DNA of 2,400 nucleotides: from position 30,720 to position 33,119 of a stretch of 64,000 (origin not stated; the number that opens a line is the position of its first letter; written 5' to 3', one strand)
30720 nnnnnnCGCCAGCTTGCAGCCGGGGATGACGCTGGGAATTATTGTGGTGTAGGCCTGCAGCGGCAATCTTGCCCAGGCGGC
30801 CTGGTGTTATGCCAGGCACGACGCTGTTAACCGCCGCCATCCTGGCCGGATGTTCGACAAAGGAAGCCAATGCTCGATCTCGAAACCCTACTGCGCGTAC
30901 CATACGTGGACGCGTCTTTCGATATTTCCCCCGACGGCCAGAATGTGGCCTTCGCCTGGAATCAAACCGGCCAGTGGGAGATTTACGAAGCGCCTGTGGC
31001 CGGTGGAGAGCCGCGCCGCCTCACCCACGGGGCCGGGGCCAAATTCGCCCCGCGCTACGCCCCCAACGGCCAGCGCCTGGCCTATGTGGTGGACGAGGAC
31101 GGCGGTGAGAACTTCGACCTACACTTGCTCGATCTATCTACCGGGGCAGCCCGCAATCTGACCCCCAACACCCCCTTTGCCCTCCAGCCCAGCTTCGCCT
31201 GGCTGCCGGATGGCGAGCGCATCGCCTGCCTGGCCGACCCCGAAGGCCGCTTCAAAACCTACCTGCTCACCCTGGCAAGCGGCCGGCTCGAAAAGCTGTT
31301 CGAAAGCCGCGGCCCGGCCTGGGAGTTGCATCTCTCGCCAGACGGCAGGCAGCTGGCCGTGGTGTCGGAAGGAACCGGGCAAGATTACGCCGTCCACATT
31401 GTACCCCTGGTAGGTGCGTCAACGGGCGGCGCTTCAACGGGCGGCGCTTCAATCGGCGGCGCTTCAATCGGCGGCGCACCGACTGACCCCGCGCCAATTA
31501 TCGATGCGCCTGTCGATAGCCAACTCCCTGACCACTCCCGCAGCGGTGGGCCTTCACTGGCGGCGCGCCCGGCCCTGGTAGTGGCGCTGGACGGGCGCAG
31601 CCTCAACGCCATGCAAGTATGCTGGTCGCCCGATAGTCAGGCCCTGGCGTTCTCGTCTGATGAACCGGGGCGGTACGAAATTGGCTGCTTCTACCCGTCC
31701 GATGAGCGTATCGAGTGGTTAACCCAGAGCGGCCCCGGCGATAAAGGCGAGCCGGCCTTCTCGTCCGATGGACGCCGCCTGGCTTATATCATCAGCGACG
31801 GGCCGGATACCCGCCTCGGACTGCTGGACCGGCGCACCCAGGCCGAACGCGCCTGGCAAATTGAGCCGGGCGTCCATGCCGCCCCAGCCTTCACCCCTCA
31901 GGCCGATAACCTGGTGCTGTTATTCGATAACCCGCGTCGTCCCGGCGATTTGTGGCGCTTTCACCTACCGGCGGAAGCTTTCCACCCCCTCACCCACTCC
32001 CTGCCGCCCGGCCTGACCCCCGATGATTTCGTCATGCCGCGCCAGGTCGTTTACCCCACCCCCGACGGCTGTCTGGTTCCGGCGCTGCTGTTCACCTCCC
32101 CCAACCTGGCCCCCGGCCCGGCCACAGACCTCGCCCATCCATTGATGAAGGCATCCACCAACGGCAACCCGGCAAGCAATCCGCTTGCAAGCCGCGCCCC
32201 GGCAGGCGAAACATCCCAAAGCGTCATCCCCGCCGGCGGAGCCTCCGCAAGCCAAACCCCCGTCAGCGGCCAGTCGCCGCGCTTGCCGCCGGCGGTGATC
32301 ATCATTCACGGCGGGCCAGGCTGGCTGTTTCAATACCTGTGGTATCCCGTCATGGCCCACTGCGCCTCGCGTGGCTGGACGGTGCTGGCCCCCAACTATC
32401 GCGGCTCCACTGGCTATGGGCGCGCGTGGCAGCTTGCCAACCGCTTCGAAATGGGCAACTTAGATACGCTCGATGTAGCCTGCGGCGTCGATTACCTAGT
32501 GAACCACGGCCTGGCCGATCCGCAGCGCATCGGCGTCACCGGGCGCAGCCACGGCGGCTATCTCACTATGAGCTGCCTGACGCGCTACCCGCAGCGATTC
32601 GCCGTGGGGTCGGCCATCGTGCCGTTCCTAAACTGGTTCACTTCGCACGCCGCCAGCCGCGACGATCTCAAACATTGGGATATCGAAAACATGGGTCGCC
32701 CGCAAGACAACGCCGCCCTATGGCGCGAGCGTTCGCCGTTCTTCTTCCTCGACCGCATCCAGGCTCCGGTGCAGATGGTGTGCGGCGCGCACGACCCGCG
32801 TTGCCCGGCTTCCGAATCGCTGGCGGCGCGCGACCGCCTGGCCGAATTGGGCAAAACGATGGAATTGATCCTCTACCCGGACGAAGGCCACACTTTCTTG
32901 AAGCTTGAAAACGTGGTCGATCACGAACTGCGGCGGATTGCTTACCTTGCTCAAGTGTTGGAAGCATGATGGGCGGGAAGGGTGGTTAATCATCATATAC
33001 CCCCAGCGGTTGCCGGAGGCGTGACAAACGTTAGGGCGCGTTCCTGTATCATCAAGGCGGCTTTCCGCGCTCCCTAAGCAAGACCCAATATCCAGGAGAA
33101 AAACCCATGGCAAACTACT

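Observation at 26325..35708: Corrinoid demethylation operon with three divergent non-Pyl MttB paralogues interleaved with two peptidases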

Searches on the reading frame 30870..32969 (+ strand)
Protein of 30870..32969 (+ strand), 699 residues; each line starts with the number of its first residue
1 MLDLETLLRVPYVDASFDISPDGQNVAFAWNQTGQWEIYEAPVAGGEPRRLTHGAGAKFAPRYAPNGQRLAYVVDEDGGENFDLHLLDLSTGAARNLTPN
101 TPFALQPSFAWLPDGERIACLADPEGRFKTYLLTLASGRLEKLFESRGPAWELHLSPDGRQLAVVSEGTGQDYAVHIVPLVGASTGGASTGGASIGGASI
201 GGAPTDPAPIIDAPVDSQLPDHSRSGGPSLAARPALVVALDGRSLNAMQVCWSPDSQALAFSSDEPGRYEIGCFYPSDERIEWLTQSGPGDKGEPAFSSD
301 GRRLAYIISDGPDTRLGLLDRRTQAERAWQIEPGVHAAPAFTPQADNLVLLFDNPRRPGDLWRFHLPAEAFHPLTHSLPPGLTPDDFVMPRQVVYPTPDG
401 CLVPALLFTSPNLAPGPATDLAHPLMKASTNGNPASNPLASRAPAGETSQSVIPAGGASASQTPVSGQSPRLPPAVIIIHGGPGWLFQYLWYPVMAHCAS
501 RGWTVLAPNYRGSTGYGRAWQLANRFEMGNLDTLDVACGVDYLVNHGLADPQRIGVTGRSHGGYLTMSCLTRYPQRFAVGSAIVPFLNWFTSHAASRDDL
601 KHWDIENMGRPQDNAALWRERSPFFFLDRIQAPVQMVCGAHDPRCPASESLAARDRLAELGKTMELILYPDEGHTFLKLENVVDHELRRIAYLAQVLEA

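Call 3: search_protein_families(library=pfam, proteins=[window:30870-32969:+])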
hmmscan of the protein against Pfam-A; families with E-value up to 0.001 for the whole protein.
window:30870-32969:+ (699 aa): 10 families
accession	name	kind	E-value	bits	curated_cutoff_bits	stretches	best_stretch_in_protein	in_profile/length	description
PF00326.27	Peptidase_S9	-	2.9e-44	151.6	22.6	1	496-697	8-210/213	Prolyl oligopeptidase family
PF07676.18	PD40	-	7.9e-27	93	20.9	1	48-82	1-34/38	WD40-like Beta Propeller Repeat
PF00561.26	Abhydrolase_1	-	4e-11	43.5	25.8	1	474-585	1-102/245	alpha/beta hydrolase fold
PF01738.24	DLH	-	5.9e-07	29.7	21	1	474-681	14-193/217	Dienelactone hydrolase family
PF05448.18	AXE1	-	8.1e-07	28.5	21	1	534-675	158-304/321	Acetyl xylan esterase (AXE1)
PF20434.5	BD-FAE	-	1.4e-06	28.4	26.8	1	473-655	13-213/215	BD-FAE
PF02129.25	Peptidase_S15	-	7.4e-06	26.3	23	0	390-591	6-134/262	X-Pro dipeptidyl-peptidase (S15 family)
PF07859.19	Abhydrolase_3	-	8.5e-06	26.1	25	1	523-677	42-209/210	alpha/beta hydrolase fold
PF12146.15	Hydrolase_4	-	0.00018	21.3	27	0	476-580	7-103/239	Serine aminopeptidase, S33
PF08840.17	BAAT_C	-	0.00037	21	20.9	0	539-675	9-159/210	BAAT / Acyl-CoA thioester hydrolase C terminal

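Call 14: find_encoding_contigs(protein=window:30870-32969:+, flank=10000, max_places=10)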
Protein window:30870-32969:+ (699 aa): 5 contigs read that carry it; 2 places shown.
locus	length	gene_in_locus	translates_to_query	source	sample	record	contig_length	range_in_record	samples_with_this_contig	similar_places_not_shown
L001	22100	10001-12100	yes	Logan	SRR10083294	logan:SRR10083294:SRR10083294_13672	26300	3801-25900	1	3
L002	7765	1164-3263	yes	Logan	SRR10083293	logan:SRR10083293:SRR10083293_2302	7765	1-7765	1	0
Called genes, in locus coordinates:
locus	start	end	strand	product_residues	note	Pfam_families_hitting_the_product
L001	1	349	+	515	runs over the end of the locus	PF13231:PMT_2 (weak)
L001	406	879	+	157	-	PF04266:ASCH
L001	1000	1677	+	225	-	PF03807:F420_oxidored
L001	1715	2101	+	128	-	PF01243:PNPOx_N (weak)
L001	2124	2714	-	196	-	PF01725:Ham1p_like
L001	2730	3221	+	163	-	PF02620:YceD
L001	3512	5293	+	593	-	PF00133:tRNA-synt_1 (faint), PF09334:tRNA-synt_1g, PF19303:Anticodon_3, PF08264:Anticodon_1 (weak)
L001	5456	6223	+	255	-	PF00392:GntR, PF07729:FCD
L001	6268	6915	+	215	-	PF02607:B12-binding_2, PF02310:B12-binding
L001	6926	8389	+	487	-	PF06253:MTTB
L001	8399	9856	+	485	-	PF06253:MTTB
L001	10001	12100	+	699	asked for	PF07676:PD40 (faint), PF26549:Tricorn_N, PF26550:Tricorn_2nd (weak), PF00561:Abhydrolase_1, PF01738:DLH (weak), PF07859:Abhydrolase_3 (weak), PF00326:Peptidase_S9, PF05448:AXE1 (weak), +2 more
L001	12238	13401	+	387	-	PF01546:Peptidase_M20, PF07687:M20_dimer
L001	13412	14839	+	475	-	PF06253:MTTB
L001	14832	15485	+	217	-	PF00730:HhH-GPD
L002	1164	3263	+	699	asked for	PF07676:PD40 (faint), PF26549:Tricorn_N, PF26550:Tricorn_2nd (weak), PF00561:Abhydrolase_1, PF01738:DLH (weak), PF07859:Abhydrolase_3 (weak), PF00326:Peptidase_S9, PF05448:AXE1 (weak), +2 more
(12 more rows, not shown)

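Call 15: search_protein_families(library=ncbifam, proteins=[window:30870-32969:+], max_evalue=0.00001)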
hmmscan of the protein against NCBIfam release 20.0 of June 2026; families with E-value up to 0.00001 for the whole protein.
window:30870-32969:+ (699 aa): 5 families
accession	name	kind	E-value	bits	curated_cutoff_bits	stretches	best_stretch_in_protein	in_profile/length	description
TIGR02800.1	propeller_TolB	equivalog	1.1e-34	120.1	343.15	3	59-171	194-302/418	Tol-Pal system beta propeller repeat protein TolB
NF053518.1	DipepPtdsDpp5Prph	equivalog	5e-28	98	900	1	474-683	426-640/655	dipeptidyl-peptidase Dpp5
NF033523.0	lasso_peptidase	equivalog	1.6e-26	93.3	400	1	536-675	478-615/638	Atxe2 family lasso peptide isopeptidase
NF002183.0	PRK01029.1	equivalog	1.8e-15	57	405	1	31-169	206-348/429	Tol-Pal system protein TolB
NF050058.1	e_dPHAscl_type1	hypoth_equivalog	3.5e-09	36.6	150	1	471-582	20-134/276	extracellular catalytic domain type 1 short-chain-length polyhydroxyalkanoate depolymerase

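Call 33: search_solved_structures(query=window:30870-32969:+, max_evalue=1e-10)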
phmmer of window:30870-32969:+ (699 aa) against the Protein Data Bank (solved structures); distinct sequences matched with E-value up to 1e-10: 41.
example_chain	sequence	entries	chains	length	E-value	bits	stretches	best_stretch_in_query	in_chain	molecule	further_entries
8wt1_A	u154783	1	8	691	1.3e-35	126.2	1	472-682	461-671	S9 family peptidase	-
5l8s_A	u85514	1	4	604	3e-29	105.2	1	479-693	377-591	Amino acyl peptidase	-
2qzp_A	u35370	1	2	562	2.3e-28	102.3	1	465-695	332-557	Acylamino-acid-releasing enzyme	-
1ve6_A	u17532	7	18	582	2.5e-28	102.1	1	465-695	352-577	Acylamino-acid-releasing enzyme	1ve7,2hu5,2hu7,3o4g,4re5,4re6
2hu8_A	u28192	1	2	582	6.6e-28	100.7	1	465-695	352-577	Acylamino-acid-releasing enzyme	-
3o4j_A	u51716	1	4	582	1.2e-27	99.8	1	465-695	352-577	Acylamino-acid-releasing enzyme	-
3o4h_A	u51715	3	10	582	3.3e-27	98.5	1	465-695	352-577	Acylamino-acid-releasing enzyme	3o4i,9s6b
2qr5_A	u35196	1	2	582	6.1e-27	97.6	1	465-695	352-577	Acylamino-acid-releasing enzyme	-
4hxe_B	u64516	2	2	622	6.1e-25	90.9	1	473-675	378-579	Putative uncharacterized protein PH0594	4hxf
4hxg_A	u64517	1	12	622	1.6e-24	89.6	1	473-675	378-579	Putative uncharacterized protein PH0594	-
7c72_A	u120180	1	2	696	5.9e-23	84.4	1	468-696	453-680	Prolyl oligopeptidase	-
3azo_A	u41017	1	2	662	1.1e-22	83.5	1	465-696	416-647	Aminopeptidase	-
3azp_A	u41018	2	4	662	2.8e-22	82.1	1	465-696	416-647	Aminopeptidase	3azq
4jml_A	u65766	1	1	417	2.3e-21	79.1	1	19-174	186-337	Protein TolB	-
3iax_A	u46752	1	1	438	3.6e-21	78.5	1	18-175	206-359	Protein tolB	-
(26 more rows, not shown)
